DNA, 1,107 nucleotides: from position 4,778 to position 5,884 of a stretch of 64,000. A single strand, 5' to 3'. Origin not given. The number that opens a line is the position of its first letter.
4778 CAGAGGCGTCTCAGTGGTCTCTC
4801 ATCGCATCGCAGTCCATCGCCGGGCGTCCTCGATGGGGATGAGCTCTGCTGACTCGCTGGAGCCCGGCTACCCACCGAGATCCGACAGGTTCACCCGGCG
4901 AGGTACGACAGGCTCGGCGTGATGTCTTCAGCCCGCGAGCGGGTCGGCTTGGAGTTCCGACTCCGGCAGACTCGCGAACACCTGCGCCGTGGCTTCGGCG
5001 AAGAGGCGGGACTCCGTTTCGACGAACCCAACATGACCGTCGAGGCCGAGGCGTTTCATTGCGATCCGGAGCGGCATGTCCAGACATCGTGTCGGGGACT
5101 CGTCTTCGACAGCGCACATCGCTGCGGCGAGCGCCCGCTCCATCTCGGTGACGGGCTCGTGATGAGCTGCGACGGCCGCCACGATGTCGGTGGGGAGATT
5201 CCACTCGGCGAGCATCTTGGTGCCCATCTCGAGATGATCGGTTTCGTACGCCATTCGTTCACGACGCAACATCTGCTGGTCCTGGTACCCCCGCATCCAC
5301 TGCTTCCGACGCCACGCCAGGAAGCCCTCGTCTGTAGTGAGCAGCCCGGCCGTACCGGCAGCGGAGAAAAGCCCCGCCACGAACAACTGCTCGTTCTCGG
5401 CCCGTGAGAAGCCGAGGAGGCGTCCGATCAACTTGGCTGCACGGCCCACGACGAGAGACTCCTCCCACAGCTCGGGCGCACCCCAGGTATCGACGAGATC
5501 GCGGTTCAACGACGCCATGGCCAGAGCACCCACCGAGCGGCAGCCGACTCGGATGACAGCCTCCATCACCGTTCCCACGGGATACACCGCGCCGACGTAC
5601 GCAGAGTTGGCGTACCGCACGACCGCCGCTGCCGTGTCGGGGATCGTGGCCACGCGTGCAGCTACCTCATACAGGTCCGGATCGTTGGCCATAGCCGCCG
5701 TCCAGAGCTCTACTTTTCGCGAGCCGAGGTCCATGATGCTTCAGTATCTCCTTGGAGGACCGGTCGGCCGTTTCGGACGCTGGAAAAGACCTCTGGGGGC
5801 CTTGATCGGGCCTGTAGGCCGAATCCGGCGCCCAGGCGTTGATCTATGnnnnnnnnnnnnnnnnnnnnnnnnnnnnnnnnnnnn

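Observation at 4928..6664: Tandem HDOD-domain paralogs inserted between the flagellar export genes and fliA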

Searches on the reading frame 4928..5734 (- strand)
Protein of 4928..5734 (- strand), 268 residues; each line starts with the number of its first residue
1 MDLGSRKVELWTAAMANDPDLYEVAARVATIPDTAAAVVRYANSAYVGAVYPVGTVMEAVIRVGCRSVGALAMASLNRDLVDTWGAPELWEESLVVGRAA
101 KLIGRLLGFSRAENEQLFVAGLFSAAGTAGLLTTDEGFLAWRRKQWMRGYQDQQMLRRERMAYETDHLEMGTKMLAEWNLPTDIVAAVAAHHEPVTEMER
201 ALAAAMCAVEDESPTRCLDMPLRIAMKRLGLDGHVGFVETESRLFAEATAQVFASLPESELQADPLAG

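Call 3: search_protein_families(library=pfam, proteins=[window:4928-5734:-], max_evalue=1)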
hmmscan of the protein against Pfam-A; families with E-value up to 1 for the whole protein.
window:4928-5734:- (268 aa): 3 families
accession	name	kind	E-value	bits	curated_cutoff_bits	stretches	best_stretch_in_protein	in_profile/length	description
PF08668.18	HDOD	-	1.1e-27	97.3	22.9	1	13-194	14-196/196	HDOD domain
PF18019.7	Cas3_HD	-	0.025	15.1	23.1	1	145-211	79-148/207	Cas3, HD domain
PF01966.28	HD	-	0.026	15.3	22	1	164-198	55-92/116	HD domain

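Call 20: search_solved_structures(query=window:4928-5734:-, max_evalue=1, show_alignments=4)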
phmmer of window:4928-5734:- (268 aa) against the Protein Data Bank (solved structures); distinct sequences matched with E-value up to 1: 6.
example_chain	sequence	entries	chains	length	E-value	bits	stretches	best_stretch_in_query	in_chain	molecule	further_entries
3hc1_A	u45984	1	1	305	7.5e-11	45.2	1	10-215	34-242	uncharacterized HDOD domain protein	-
3m1t_A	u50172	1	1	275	6.4e-09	38.9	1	16-209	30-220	Putative phosphohydrolase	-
3p3q_A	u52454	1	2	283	1.5e-07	34.4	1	13-192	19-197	MmoQ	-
3ljx_A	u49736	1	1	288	2.3e-07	33.8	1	16-200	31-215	MmoQ Response regulator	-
1y89_A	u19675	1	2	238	0.022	17.5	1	164-259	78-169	devB protein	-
3i7a_A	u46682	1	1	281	0.45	13.2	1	18-104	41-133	Putative metal-dependent phosphohydrolase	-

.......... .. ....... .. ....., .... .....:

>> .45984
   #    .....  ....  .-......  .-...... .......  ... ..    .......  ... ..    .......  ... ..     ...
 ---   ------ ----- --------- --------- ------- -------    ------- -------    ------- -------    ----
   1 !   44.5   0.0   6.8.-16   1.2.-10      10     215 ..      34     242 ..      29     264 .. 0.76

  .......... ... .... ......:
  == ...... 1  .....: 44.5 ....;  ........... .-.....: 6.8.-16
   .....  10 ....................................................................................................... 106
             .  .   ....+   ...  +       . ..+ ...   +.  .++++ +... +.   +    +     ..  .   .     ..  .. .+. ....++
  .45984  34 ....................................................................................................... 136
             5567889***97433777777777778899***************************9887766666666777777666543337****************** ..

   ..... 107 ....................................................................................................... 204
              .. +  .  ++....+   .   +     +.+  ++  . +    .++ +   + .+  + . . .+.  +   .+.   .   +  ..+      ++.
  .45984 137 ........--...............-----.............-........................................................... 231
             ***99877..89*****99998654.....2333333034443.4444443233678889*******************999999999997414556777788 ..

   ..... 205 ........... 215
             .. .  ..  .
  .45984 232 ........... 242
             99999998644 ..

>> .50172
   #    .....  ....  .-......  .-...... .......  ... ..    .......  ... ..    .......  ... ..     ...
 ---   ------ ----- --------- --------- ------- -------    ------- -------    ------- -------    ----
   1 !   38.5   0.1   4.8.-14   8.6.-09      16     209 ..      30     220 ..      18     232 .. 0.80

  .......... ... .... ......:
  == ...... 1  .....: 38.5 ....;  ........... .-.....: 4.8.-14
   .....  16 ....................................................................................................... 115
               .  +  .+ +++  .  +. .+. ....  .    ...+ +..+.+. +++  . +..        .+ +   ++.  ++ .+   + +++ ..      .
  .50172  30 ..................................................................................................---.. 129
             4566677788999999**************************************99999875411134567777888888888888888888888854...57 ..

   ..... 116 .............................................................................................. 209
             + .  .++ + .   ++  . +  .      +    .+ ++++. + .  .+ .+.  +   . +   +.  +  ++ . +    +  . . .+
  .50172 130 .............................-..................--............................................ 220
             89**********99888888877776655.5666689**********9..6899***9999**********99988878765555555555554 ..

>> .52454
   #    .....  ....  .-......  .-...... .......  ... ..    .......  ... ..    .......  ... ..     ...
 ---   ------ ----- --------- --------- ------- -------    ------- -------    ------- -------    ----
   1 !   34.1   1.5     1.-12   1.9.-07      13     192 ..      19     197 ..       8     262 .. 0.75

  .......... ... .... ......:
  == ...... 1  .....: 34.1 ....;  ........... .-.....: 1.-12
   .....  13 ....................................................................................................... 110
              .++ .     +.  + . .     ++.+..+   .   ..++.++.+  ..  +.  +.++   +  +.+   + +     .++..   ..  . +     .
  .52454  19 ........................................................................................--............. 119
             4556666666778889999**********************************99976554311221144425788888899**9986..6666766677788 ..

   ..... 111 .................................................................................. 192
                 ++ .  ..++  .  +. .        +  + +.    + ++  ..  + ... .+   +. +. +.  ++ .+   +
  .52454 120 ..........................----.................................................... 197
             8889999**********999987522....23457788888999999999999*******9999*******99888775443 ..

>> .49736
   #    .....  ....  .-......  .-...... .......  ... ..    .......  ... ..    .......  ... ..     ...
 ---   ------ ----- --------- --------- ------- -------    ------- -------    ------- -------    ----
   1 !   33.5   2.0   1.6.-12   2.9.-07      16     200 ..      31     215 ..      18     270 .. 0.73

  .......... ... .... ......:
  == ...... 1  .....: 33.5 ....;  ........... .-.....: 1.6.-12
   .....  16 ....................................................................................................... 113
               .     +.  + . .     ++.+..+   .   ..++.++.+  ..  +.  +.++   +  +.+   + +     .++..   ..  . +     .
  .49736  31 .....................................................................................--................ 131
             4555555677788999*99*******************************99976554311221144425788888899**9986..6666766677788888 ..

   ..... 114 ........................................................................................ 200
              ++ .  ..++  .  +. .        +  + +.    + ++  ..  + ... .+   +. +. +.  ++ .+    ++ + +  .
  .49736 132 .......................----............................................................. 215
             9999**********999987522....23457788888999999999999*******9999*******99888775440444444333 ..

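Call 23: find_related_loci(query=A1, collection=genome_contigs, flank=6000)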
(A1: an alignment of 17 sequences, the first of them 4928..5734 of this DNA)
Query A1 (268 aa) in genome_contigs; peptide patterns used: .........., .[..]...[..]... (x = any residue, [..] = any of these).
55 stretches matched a pattern; 31 encode a relative of the query (tblastn E <= 1e-3); 29 distinct loci.
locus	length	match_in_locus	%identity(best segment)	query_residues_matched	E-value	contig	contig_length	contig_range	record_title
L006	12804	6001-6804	98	1-268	8e-177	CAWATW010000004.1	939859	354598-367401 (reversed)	MAG: uncultured bacterium isolate MFD09779.bin.1.206 genome assembly, contig: contig_32140, whole genome shotgun sequenc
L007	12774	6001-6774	78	1-258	1e-135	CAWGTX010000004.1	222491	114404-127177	MAG: uncultured bacterium isolate MFD09779.bin.1.245 genome assembly, contig: contig_5290, whole genome shotgun sequence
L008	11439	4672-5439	79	1-256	7e-135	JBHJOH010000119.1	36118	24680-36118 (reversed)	MAG: Acidimicrobiia bacterium isolate al_S2C1326_1 S2Ck119_649765, whole genome shotgun sequence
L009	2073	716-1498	79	1-261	3e-142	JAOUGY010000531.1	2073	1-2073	MAG: Acidimicrobiia bacterium isolate 4_1_May_SF_Bin47 4_1_May_SF_Bin47_scaffold_60400_c1, whole genome shotgun sequence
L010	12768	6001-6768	70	2-257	1e-120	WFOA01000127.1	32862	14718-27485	MAG: Acidimicrobiia bacterium isolate S012_128 k151_395647, whole genome shotgun sequence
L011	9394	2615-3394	68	2-263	2e-117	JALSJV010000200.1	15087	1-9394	MAG: Acidimicrobiia bacterium isolate 354-166_metabat2_scaf2bin.111 354-166_scaffold_3900_c1, whole genome shotgun seque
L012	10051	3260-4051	65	1-264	8e-115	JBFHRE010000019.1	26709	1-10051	MAG: Acidimicrobiia bacterium isolate Mix_sand08.2021.06.Z.3 k141_2214275_length_26709_cov_12.2497, whole genome shotgun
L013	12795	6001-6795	65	1-263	2e-113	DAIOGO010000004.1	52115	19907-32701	MAG TPA_asm: Actinomycetota bacterium isolate CTOTU26087 NODE_154_length_52115_cov_7.044295, whole genome shotgun sequen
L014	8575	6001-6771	59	1-257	3e-100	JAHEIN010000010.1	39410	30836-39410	MAG: bacterium isolate Ww501 NODE_1630_length_39410_cov_11.423808, whole genome shotgun sequence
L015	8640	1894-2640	60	6-254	4e-100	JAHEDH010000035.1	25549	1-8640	MAG: bacterium isolate Ww195 NODE_2577_length_25549_cov_4.592496, whole genome shotgun sequence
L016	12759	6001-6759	59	1-253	9e-100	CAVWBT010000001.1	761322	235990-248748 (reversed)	MAG: uncultured bacterium isolate MFD09779.bin.1.133 genome assembly, contig: contig_1456, whole genome shotgun sequence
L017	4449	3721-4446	60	1-242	7e-96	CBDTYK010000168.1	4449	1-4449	MAG TPA_asm: uncultured bacterium isolate ERR2431959_concoct_71 genome assembly, contig: ERZ23878264.11100, whole genome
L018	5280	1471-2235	57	1-255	1e-94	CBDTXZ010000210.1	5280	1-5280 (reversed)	MAG TPA_asm: uncultured bacterium isolate ERR2431957_binner23_Refined_4 genome assembly, contig: ERZ23878503.7855, whole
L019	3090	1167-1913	51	2-248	7e-70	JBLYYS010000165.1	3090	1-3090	MAG: Acidimicrobiia bacterium isolate DBRS4.bin20 k97_233771, whole genome shotgun sequence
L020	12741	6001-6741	49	6-250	5e-67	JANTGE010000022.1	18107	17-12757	MAG: Acidimicrobiia bacterium isolate bin10049 c_000000002871, whole genome shotgun sequence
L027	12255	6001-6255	35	38-124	5e-5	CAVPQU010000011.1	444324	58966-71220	MAG: uncultured beta proteobacterium isolate MFD10113.bin.3.547 genome assembly, contig: contig_4290, whole genome shotg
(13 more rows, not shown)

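Call 43: predict_structure(alignment_id=A2)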
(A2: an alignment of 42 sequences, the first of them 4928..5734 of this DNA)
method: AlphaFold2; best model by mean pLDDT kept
length: 268 residues; sequences in the alignment: 42
mean_pLDDT: 92.4   pTM: 0.89
mean pLDDT of the five models: 92.4, 92.0, 92.0, 91.3, 91.2
residues with pLDDT >= 90: 225; 70-90: 29; 50-70: 10; < 50: 4
segments of 3 or more residues with pLDDT < 50: 266-268
pLDDT, mean of each block of 10 residues (from residue 1): 89 96 97 94 87 95 96 94 87 97 98 96 95 93 93 95 97 93 95 97 97 90 98 98 95 72 50
secondary structure, 60 per line:
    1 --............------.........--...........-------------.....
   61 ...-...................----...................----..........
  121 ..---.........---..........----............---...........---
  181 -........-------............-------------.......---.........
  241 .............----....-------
elements in order: H3-14 H21-29 H32-42 H56-63 H65-83 H88-106 H111-122 H126-134 H138-147 H152-163 H167-177 H182-189 H197-208 H222-228 H232-253 H258-261

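Call 50: search_protein_representatives(alignment_id=A2)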
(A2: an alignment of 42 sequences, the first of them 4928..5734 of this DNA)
Query: 42 sequences, 268 profile positions. Proteins with E-value up to 0.001 (for the whole library): 18184; up to 1e-10: 2878; up to 1e-30: 4. The best 150 are listed.
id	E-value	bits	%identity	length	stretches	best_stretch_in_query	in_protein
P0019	7.4e-139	477.7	-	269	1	2-261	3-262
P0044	7.6e-81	287.5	-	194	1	68-252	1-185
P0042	7.1e-77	274.5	-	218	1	54-257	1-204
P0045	7.2e-77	274.5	-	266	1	8-252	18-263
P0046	4.6e-27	111.2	-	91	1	175-259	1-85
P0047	1.2e-22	96.7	-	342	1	19-208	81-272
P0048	5.0e-22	94.6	-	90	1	1-68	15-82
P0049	1.3e-21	93.3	-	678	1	10-195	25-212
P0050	1.1e-20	90.3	-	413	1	21-205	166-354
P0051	1.2e-20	90.1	-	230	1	40-214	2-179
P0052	1.4e-20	89.9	-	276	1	17-210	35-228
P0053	1.5e-20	89.8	-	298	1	16-215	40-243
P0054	1.7e-20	89.6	-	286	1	10-236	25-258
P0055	5.2e-20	88.0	-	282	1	19-224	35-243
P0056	5.9e-20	87.9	-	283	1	36-208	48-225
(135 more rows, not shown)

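Call 51: fold_search(model_id=the predicted structure, library=pdb)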
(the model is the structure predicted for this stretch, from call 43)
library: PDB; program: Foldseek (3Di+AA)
matches with E <= 10: 329; with E <= 0.001: 8
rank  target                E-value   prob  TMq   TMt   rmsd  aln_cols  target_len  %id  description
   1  3m1t                  2.5e-06  1.00  0.67  0.67   5.4       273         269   19  Crystal structure of Putative phosphohydrolase (YP_929327.1) from Shewanella amazonensis SB2B at 1.62 A resolution (released 2010-03-31)
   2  3hc1                  1.0e-05  1.00  0.72  0.66   4.8       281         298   21  Crystal structure of HDOD domain protein with unknown function (NP_953345.1) from GEOBACTER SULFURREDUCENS at 1.90 A res (released 2009-06-02)
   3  3p3q_B                1.1e-05  1.00  0.40  0.42  12.8       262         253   18  Crystal Structure of MmoQ Response regulator from Methylococcus capsulatus str. Bath at the resolution 2.4A, Northeast (released 2010-11-10)
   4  3i7a                  1.5e-05  1.00  0.57  0.55   6.5       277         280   17  Crystal structure of Putative metal-dependent phosphohydrolase (YP_926882.1) from Shewanella amazonensis SB2B at 2.06 A  (released 2009-07-21)
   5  3p3q_A                8.5e-05  1.00  0.40  0.44  12.4       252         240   19  Crystal Structure of MmoQ Response regulator from Methylococcus capsulatus str. Bath at the resolution 2.4A, Northeast (released 2010-11-10)
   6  9qzk_A                1.5e-04  1.00  0.66  0.41   5.2       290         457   16  SadB of Pseudomonas aeruginosa (released 2025-05-28)
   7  3ljx                  1.9e-04  1.00  0.36  0.38  12.6       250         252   20  Crystal Structure of MmoQ Response regulator (fragment 20-298) from Methylococcus capsulatus str. Bath, Northeast Struct (released 2010-02-16)
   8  3mem                  5.0e-04  1.00  0.63  0.40   5.6       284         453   17  Crystal structure of a Putative signal transduction protein (Maqu_0641) from MARINOBACTER AQUAEOLEI VT8 at 2.25 A resolu (released 2010-05-19)
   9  1vqr_A                2.9e-03  1.00  0.33  0.32  14.1       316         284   13  Crystal structure of a virulence factor (cj0248) from campylobacter jejuni subsp. jejuni at 2.25 A resolution (released 2004-12-28)
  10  1vqr_B                6.0e-03  1.00  0.35  0.35  11.5       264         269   15  Crystal structure of a virulence factor (cj0248) from campylobacter jejuni subsp. jejuni at 2.25 A resolution (released 2004-12-28)
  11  1vqr_C                8.5e-03  1.00  0.32  0.31  13.2       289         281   14  Crystal structure of a virulence factor (cj0248) from campylobacter jejuni subsp. jejuni at 2.25 A resolution (released 2004-12-28)
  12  1vqr_D                1.4e-02  1.00  0.37  0.37  11.2       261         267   15  Crystal structure of a virulence factor (cj0248) from campylobacter jejuni subsp. jejuni at 2.25 A resolution (released 2004-12-28)
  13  8jja                  1.4e-01  0.96  0.31  0.42  12.2       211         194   15  SP1746 in complex with acetate ions (released 2024-05-08)
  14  8ie2_E                1.5e-01  0.97  0.37  0.16  15.4       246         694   13  Crystal structure of Lactiplantibacillus plantarum GlyRS (released 2023-06-07)
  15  2ogi_B                1.6e-01  0.96  0.32  0.43  12.8       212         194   14  Crystal structure of a putative metal dependent phosphohydrolase (sag1661) from streptococcus agalactiae serogroup v a (released 2007-01-16)
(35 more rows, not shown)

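Call 55: search_protein_families(library=pfam, proteins=[L027:5287-6501:+], max_evalue=10)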
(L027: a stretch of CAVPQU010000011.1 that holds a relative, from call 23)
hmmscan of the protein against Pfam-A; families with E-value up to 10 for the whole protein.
L027:5287-6501:+ (404 aa): 2 families
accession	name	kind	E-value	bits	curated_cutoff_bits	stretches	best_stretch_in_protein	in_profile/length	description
PF08668.18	HDOD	-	6.5e-13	49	22.9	1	207-325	6-130/196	HDOD domain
PF00563.25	EAL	-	0.011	15.5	31.3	1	82-190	112-233/236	EAL domain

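Call 79: search_protein_families(library=ncbifam, proteins=[window:4928-5734:-], max_evalue=0.01)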
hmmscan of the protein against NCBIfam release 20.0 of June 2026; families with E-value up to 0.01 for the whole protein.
window:4928-5734:- (268 aa): 0 families

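Call 85: list_cluster_members(proteins=[window:4928-5734:-, P0001, P0192, P0039, P0033])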
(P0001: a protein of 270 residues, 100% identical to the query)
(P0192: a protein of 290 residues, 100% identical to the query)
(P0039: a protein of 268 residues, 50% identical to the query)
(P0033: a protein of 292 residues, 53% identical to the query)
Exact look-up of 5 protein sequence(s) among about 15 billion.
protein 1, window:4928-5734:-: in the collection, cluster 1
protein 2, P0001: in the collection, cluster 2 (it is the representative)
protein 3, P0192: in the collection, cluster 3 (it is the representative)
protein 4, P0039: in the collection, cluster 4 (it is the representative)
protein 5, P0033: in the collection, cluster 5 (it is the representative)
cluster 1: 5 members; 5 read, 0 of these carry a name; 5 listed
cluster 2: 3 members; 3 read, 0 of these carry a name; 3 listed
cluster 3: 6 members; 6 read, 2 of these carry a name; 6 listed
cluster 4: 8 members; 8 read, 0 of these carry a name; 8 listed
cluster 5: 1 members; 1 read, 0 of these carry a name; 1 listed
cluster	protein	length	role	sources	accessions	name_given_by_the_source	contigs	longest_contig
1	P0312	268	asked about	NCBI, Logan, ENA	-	-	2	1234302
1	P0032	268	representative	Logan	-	-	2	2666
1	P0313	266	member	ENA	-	-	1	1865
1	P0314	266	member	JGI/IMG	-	-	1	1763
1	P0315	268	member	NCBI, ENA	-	-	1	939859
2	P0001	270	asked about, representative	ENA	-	-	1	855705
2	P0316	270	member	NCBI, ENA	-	-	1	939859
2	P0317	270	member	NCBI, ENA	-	-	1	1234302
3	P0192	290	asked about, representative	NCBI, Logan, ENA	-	-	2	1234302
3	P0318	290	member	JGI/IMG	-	RNA polymerase sigma factor for flagellar operon FliA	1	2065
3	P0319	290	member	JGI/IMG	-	RNA polymerase sigma factor for flagellar operon FliA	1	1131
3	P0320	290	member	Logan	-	-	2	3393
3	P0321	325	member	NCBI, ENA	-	-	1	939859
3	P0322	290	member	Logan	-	-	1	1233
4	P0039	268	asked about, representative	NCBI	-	-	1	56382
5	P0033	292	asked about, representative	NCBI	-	-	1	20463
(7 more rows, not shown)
